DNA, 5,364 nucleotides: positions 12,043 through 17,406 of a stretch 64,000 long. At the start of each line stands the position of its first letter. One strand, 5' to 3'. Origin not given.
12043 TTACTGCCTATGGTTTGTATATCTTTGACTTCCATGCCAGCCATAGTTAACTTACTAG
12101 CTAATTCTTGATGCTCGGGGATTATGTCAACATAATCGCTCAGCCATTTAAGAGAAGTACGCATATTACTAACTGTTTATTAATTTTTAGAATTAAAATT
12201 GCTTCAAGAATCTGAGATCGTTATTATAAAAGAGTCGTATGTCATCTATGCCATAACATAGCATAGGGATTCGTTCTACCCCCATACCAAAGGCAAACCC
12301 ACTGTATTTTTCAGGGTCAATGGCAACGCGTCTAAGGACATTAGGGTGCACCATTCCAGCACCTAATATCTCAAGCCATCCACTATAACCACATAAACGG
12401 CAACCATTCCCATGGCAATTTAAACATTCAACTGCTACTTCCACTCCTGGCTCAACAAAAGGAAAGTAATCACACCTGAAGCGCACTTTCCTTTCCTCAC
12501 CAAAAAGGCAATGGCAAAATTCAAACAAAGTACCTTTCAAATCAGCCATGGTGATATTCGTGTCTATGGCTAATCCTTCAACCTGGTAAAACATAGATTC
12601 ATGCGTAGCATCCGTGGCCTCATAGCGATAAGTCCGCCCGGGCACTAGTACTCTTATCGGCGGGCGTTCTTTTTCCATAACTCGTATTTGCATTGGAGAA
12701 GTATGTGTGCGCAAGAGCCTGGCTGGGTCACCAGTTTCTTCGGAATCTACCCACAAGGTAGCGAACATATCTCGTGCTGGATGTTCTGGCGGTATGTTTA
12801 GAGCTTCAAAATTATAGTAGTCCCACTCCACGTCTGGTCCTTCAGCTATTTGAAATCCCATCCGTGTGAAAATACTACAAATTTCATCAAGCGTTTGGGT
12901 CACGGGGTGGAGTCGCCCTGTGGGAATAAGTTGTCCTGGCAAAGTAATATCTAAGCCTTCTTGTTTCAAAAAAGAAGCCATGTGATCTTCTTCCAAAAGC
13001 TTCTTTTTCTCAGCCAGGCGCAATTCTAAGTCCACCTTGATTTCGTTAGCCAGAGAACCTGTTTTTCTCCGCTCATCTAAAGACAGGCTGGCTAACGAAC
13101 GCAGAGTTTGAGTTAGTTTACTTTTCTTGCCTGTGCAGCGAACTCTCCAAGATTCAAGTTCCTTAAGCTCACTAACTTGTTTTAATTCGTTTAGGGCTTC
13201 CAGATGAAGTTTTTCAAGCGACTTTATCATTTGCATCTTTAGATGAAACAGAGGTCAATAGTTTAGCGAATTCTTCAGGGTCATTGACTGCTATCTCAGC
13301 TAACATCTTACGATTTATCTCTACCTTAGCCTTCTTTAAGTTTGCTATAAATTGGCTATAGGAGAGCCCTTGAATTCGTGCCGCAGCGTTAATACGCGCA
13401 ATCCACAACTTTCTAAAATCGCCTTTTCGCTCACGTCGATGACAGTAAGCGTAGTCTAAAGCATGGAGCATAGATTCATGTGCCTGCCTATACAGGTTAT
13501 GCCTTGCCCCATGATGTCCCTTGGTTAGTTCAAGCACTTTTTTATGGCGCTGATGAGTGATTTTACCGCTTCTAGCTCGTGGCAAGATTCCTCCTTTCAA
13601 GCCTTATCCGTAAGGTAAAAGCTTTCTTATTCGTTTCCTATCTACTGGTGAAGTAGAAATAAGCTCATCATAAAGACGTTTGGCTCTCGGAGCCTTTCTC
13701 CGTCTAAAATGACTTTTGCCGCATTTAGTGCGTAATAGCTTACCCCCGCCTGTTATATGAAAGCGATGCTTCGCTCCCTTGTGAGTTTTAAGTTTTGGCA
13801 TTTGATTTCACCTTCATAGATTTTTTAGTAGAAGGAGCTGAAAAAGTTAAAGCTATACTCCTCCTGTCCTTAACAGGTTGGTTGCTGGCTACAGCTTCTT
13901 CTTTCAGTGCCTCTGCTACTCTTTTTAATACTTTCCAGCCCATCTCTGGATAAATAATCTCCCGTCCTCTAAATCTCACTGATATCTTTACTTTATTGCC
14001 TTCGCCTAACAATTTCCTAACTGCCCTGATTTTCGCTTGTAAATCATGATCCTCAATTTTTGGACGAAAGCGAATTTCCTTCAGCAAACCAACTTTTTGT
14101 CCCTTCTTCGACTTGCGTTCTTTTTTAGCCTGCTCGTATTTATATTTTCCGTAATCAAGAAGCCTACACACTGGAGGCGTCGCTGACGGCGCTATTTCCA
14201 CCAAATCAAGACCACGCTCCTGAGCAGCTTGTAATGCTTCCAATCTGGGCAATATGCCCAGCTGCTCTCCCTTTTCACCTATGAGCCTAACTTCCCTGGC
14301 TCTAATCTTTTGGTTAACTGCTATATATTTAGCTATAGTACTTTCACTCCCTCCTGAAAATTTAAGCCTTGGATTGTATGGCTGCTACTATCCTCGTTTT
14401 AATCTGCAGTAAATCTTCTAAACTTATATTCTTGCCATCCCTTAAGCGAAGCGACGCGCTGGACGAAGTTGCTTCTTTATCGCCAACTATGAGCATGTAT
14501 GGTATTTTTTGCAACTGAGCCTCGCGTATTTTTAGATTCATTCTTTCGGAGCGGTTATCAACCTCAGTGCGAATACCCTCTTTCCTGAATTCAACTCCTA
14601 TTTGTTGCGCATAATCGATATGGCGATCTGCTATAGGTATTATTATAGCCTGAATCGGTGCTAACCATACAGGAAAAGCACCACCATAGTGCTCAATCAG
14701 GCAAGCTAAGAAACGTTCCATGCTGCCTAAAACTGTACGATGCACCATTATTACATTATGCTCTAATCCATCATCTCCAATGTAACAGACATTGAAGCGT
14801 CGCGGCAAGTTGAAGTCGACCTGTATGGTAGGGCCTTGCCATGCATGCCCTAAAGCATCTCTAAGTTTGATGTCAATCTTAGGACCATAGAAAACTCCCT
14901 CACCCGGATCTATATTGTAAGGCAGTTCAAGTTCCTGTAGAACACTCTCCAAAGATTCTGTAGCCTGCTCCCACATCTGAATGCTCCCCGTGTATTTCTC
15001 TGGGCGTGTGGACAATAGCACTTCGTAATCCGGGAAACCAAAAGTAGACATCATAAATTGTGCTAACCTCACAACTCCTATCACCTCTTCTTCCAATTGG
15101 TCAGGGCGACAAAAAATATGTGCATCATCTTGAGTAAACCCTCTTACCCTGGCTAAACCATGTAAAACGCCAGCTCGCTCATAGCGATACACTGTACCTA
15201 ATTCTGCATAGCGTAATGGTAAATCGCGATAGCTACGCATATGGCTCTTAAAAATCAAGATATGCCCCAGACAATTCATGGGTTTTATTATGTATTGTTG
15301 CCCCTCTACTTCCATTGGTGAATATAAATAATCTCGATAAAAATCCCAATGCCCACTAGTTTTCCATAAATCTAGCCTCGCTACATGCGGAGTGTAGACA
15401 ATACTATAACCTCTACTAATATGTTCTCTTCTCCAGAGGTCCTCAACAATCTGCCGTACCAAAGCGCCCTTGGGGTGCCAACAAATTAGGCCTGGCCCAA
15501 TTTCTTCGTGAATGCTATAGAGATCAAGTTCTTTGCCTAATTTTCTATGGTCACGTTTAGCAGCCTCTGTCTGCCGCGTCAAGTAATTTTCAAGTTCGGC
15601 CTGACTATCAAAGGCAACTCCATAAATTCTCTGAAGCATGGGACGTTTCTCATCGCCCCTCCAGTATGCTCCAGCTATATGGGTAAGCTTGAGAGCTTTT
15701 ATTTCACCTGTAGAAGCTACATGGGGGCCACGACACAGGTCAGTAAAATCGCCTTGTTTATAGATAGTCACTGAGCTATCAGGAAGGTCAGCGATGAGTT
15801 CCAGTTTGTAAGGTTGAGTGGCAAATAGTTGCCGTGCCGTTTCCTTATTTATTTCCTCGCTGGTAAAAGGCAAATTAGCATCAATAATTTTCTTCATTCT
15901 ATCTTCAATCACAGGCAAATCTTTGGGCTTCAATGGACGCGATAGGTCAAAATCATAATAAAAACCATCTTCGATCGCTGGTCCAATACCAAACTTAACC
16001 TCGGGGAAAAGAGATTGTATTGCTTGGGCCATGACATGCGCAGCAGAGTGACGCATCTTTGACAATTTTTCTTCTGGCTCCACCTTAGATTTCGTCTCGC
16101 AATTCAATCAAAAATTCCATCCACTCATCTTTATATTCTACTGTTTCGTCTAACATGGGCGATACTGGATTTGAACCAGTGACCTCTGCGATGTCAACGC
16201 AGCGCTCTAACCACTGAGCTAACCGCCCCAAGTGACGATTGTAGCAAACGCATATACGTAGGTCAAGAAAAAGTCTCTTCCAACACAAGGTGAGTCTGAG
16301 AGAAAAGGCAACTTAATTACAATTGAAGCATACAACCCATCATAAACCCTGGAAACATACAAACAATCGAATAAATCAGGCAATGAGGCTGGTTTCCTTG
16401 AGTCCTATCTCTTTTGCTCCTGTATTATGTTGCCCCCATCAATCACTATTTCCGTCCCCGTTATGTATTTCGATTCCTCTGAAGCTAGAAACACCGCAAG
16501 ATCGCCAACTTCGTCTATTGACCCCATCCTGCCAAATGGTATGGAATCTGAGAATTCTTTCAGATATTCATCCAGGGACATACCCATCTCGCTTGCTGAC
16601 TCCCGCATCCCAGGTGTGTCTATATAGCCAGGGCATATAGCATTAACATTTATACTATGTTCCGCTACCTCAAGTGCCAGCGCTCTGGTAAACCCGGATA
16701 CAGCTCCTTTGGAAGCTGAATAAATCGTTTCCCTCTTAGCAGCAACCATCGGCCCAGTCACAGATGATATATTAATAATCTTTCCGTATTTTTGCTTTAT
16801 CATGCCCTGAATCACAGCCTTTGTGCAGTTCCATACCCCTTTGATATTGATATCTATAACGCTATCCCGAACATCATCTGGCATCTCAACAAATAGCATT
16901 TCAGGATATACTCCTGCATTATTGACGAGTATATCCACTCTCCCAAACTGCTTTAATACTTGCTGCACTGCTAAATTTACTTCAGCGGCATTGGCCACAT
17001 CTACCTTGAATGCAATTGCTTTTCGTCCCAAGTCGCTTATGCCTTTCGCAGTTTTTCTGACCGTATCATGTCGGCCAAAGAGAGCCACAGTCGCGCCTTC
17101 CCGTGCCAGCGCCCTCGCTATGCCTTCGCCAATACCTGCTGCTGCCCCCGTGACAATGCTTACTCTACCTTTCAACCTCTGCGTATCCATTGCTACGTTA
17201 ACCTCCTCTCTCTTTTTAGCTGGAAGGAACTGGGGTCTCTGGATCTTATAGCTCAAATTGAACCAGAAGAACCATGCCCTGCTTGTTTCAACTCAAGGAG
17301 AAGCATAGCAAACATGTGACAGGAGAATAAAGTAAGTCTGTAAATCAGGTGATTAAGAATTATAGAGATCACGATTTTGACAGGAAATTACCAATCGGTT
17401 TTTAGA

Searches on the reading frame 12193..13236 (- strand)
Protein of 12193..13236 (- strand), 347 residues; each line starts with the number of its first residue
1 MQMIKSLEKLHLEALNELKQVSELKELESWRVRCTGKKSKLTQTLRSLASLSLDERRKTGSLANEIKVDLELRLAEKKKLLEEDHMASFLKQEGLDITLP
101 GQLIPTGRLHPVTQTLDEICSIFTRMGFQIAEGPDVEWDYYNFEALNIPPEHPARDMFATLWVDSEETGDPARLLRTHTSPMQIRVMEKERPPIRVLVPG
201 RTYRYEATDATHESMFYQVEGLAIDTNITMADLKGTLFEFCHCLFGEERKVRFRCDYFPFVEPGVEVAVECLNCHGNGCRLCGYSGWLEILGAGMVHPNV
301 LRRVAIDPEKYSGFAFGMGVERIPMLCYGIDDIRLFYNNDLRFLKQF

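Call 18: find_encoding_contigs(protein=window:12193-13236:-, flank=10000, max_places=1)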
Protein window:12193-13236:- (347 aa): 3 contigs read that carry it; 1 place shown.
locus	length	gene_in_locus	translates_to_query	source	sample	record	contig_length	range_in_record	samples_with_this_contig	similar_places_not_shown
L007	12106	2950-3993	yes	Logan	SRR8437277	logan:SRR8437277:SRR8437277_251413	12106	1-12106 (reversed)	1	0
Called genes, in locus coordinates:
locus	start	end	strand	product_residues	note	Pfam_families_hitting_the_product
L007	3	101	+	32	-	?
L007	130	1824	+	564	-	PF07973:tRNA_SAD, PF00587:tRNA-synt_2b, PF03129:HGTP_anticodon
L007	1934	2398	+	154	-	PF05198:IF3_N, PF00707:IF3_C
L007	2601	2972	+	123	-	PF00453:Ribosomal_L20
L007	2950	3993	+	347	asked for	PF02912:Phe_tRNA-synt_N, PF01409:tRNA-synt_2d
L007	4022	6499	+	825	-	PF01588:tRNA_bind, PF03483:B3_4, PF03484:B5, PF17759:tRNA_synthFbeta, PF03147:FDX-ACB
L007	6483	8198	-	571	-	PF00587:tRNA-synt_2b, PF04073:tRNA_edit, PF03129:HGTP_anticodon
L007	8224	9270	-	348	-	PF04551:GcpE, PF26540:GcpE_C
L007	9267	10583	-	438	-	PF02163:Peptidase_M50, PF00595:PDZ, PF04495:GRASP55_65 (faint), PF13180:PDZ_2, PF17820:PDZ_6, PF00595:PDZ, PF13180:PDZ_2, PF17820:PDZ_6, +1 more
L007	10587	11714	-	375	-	PF01408:GFO_IDH_MocA (weak), PF02670:DXP_reductoisom, PF08436:DXP_redisom_C, PF13288:DXPR_C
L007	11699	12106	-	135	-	?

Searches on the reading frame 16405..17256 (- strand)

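Call 63: search_protein_families(library=pfam, proteins=[window:16405-17256:-], max_evalue=0.01)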
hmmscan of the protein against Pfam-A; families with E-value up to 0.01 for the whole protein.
window:16405-17256:- (283 aa): 4 families
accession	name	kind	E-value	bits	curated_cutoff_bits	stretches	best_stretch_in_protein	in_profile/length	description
PF13561.12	adh_short_C2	-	7.2e-65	219.3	27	1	37-275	1-234/236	Enoyl-(Acyl carrier protein) reductase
PF00106.31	adh_short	-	1.1e-59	201.7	26.6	1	32-222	2-192/195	short chain dehydrogenase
PF08659.16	KR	-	1.5e-15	58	22.6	1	34-192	4-162/180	KR domain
PF01370.27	Epimerase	-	0.00024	21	20.9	1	34-169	2-121/240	NAD dependent epimerase/dehydratase family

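Call 65: search_protein_families(library=ncbifam, proteins=[window:16405-17256:-], max_evalue=0.00001)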
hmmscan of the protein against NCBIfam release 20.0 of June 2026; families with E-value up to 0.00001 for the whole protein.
window:16405-17256:- (283 aa): 230 families (the best 25 are shown)
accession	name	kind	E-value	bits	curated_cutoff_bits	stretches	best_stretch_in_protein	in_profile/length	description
NF006080.0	PRK08226.1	equivalog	5.2e-85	285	356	1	27-280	3-257/263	SDR family oxidoreductase UcpA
NF004791.0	PRK06138.1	equivalog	5.2e-69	232.3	312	1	26-278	1-251/252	SDR family oxidoreductase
NF009468.0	PRK12826.1-4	equivalog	1.9e-68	231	318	1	26-282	3-253/256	SDR family oxidoreductase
NF004198.0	PRK05653.1-3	equivalog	2.4e-68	230.3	296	1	26-277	3-247/248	3-oxoacyl-ACP reductase FabG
NF005559.1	PRK07231.1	subfamily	3.5e-68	229.8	215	1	27-277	1-248/249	glucose 1-dehydrogenase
TIGR01830.1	3oxo_ACP_reduc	equivalog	5.9e-68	229.1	297.75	1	34-275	2-237/239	3-oxoacyl-[acyl-carrier-protein] reductase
NF004202.0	PRK05653.2-2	equivalog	1.3e-66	224.8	333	1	26-281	3-252/259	3-oxoacyl-ACP reductase FabG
NF009093.0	PRK12429.1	subfamily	1.8e-63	214.2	258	1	27-279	2-259/259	3-hydroxybutyrate dehydrogenase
NF004197.0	PRK05653.1-1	equivalog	2.5e-62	210.7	332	1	26-277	3-247/249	3-oxoacyl-ACP reductase FabG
NF009466.0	PRK12826.1-2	subfamily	7.1e-62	209.1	222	1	31-277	4-245/248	3-oxoacyl-ACP reductase FabG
NF004818.0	PRK06172.1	equivalog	1.9e-61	207.6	336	1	26-277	3-251/253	SDR family oxidoreductase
TIGR01963.1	PHB_DH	subfamily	8.2e-61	205.5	307.05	1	31-279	2-255/255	3-hydroxybutyrate dehydrogenase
NF052558.1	MBtsdlDhBudC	equivalog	2e-60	204.5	270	1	29-277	2-242/250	meso-2,3-butanediol dehydrogenase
NF006070.0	PRK08213.1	subfamily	5e-60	203.2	279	1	26-276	8-256/259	gluconate 5-dehydrogenase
TIGR01829.1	AcAcCoA_reduct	subfamily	4.1e-58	196.9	302.1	1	31-276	1-240/242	acetoacetyl-CoA reductase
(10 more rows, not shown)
